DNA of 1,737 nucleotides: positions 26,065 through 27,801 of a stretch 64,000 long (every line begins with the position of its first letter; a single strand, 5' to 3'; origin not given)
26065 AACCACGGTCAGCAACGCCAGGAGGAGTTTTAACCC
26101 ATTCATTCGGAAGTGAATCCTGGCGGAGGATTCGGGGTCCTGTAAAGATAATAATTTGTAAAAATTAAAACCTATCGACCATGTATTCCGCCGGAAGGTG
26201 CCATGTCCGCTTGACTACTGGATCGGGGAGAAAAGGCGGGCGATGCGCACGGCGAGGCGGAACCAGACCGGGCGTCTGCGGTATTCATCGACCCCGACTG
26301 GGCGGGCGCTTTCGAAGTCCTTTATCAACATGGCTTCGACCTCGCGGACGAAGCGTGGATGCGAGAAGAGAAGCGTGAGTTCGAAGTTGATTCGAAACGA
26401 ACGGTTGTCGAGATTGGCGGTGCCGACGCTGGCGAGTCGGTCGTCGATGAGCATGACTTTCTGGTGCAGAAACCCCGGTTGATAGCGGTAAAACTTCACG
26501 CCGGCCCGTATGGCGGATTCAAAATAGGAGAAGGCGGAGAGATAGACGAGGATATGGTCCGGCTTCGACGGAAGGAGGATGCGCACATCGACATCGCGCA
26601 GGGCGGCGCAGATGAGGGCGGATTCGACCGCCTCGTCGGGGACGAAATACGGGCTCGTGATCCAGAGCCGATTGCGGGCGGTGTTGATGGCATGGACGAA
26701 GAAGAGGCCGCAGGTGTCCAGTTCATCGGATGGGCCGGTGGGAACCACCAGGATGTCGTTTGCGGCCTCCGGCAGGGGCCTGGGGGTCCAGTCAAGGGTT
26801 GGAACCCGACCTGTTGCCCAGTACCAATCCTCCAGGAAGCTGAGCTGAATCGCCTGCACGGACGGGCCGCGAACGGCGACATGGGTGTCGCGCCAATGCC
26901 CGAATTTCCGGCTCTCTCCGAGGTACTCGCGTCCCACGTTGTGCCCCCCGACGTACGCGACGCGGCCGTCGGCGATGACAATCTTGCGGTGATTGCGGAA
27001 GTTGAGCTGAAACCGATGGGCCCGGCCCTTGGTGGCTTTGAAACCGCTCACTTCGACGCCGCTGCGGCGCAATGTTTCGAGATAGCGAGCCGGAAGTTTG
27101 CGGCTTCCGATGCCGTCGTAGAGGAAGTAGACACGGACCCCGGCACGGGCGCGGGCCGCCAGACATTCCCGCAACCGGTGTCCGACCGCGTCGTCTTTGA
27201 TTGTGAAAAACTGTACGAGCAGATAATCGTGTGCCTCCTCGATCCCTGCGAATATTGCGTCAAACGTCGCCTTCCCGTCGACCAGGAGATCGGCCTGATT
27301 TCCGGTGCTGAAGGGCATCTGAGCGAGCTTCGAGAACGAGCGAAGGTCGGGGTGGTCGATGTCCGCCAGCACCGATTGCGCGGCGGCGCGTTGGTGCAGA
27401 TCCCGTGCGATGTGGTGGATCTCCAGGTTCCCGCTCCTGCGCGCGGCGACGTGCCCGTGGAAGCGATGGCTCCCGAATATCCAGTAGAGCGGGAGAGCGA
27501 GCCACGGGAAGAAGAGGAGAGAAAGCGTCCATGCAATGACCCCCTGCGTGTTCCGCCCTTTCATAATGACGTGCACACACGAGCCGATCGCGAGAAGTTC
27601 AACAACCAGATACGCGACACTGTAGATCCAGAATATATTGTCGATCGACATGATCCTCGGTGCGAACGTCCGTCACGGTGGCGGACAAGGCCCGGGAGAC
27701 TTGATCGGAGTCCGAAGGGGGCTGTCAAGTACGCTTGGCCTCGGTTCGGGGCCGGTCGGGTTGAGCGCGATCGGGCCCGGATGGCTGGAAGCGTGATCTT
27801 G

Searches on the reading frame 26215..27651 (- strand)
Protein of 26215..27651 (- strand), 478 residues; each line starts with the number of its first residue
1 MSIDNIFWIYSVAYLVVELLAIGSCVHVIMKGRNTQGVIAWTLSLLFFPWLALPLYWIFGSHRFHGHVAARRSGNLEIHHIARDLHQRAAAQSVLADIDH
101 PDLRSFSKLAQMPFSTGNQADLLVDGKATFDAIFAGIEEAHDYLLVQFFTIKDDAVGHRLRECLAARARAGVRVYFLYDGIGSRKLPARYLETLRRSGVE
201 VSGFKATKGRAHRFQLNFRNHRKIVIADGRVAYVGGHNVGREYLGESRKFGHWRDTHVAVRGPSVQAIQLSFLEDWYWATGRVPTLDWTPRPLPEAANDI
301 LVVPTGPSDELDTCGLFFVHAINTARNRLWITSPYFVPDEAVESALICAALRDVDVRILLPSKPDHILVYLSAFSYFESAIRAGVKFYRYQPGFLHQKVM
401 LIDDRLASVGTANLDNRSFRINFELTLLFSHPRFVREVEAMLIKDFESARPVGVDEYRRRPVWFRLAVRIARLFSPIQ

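Call 51: search_protein_families(library=pfam, proteins=[window:26215-27651:-], max_evalue=0.00001)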
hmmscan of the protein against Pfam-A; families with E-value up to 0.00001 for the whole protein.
window:26215-27651:- (478 aa): 3 families
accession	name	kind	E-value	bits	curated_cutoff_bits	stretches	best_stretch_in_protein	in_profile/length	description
PF13091.12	PLDc_2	-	3.8e-40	137.2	27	2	319-442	2-128/132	PLD-like domain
PF00614.28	PLDc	-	4.3e-18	64.9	21.9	2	392-418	2-28/28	Phospholipase D Active site motif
PF13396.11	PLDc_N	-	4e-07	30.3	23.3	1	20-60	2-41/42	Phospholipase_D-nuclease N-terminal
